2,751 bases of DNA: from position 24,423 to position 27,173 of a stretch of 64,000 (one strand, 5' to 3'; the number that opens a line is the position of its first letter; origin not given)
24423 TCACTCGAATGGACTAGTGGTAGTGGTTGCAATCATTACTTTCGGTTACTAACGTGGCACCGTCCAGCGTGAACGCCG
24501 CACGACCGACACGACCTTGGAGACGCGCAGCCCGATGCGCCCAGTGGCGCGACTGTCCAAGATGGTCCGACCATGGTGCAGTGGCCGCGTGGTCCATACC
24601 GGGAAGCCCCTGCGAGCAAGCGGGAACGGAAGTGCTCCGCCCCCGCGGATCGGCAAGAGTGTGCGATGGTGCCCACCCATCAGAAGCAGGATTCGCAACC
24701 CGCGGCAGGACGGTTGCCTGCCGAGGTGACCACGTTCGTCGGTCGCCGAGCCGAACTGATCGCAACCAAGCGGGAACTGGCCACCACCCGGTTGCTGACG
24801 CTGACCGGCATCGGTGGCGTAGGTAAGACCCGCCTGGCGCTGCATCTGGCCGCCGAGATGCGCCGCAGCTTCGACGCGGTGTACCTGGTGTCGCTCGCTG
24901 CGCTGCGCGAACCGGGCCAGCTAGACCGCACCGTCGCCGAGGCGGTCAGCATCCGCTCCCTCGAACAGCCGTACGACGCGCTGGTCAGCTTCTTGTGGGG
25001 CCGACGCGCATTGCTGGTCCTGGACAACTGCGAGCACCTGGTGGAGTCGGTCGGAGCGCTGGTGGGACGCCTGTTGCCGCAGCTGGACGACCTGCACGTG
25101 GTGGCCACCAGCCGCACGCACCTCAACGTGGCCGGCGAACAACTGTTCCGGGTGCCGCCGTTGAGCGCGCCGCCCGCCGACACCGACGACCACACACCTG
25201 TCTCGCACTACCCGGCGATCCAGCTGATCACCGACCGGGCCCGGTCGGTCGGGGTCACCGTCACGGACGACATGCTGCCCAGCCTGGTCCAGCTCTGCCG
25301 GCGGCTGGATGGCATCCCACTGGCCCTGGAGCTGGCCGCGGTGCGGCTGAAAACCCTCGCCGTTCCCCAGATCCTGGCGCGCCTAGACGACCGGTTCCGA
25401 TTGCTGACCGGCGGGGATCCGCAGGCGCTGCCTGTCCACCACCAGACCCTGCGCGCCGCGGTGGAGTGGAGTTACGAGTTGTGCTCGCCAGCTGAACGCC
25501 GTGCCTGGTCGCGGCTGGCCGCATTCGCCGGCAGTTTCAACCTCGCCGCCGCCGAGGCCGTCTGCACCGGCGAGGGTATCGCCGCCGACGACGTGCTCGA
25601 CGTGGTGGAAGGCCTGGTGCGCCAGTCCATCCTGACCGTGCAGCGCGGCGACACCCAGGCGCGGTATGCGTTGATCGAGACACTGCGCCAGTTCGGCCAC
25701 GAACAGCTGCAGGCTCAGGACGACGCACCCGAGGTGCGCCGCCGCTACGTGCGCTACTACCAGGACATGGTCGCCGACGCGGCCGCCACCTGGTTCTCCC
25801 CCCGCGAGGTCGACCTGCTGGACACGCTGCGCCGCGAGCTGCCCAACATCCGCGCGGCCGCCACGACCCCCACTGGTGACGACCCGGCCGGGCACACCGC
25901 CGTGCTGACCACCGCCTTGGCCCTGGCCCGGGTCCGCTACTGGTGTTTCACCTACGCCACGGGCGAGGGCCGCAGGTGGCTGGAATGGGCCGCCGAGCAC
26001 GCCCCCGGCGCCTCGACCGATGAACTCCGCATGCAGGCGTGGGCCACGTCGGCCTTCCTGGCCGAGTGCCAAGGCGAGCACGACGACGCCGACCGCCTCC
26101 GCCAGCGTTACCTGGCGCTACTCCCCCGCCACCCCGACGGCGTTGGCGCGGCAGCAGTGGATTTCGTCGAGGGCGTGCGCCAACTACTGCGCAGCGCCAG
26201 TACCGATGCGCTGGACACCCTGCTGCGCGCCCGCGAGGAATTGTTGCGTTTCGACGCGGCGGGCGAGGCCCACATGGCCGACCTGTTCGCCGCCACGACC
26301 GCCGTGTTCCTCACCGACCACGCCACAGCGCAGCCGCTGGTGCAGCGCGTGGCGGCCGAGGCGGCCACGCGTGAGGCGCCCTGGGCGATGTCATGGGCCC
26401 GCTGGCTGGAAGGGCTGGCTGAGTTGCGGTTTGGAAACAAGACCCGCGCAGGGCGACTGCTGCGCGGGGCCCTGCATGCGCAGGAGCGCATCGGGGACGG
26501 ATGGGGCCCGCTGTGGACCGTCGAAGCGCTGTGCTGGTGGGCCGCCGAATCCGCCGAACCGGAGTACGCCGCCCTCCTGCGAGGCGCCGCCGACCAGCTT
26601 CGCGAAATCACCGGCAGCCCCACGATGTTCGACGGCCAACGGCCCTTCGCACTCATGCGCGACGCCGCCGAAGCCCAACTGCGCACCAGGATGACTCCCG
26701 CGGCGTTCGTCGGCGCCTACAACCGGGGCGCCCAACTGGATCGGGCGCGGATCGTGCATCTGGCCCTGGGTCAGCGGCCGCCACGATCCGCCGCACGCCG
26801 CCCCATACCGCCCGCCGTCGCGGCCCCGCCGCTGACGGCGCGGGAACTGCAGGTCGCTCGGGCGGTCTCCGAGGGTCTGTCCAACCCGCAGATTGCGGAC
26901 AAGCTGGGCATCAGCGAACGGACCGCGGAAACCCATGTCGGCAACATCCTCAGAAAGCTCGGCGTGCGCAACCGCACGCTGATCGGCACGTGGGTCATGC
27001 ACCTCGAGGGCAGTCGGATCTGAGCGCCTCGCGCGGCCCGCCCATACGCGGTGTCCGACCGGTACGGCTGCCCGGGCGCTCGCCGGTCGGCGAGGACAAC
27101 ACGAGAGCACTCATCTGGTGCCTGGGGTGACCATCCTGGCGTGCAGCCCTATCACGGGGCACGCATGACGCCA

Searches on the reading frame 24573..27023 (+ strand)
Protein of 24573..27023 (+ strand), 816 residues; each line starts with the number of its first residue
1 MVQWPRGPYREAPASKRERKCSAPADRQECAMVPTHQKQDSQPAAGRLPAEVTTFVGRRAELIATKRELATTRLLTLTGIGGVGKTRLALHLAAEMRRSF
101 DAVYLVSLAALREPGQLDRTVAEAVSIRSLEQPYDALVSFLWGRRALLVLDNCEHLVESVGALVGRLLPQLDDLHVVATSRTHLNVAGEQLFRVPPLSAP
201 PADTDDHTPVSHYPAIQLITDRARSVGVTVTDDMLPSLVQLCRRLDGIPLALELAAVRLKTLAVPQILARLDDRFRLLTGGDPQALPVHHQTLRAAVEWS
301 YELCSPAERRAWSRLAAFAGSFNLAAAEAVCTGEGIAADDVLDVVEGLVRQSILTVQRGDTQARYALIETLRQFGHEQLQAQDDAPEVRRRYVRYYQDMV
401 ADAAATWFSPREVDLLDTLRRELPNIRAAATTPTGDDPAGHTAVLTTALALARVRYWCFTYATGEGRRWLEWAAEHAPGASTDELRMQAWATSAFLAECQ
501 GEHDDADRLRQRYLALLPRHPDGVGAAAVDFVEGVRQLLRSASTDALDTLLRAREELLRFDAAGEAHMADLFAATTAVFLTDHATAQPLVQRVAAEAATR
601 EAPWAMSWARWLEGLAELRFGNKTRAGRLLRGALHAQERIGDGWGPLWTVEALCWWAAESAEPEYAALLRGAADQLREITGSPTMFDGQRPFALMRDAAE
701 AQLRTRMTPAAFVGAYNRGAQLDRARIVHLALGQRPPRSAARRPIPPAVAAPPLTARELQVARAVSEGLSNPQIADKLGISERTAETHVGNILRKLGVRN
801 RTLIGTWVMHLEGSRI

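Call 66: search_protein_families(library=pfam, proteins=[window:24573-27023:+], max_evalue=0.0001)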
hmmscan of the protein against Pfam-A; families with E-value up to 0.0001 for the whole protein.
window:24573-27023:+ (816 aa): 4 families
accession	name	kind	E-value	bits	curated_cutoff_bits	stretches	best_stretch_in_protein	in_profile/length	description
PF00196.25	GerE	-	4.8e-18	65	23.5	1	753-802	2-51/57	Bacterial regulatory proteins, luxR family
PF13384.12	HTH_23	-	4.9e-06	26.6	24.6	1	756-785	5-34/50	Homeodomain-like domain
PF00931.28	NB-ARC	-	1e-05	25.4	23.5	1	73-190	19-144/248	NB-ARC domain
PF13401.12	AAA_22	-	1.4e-05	25.9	27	1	71-174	4-107/130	AAA domain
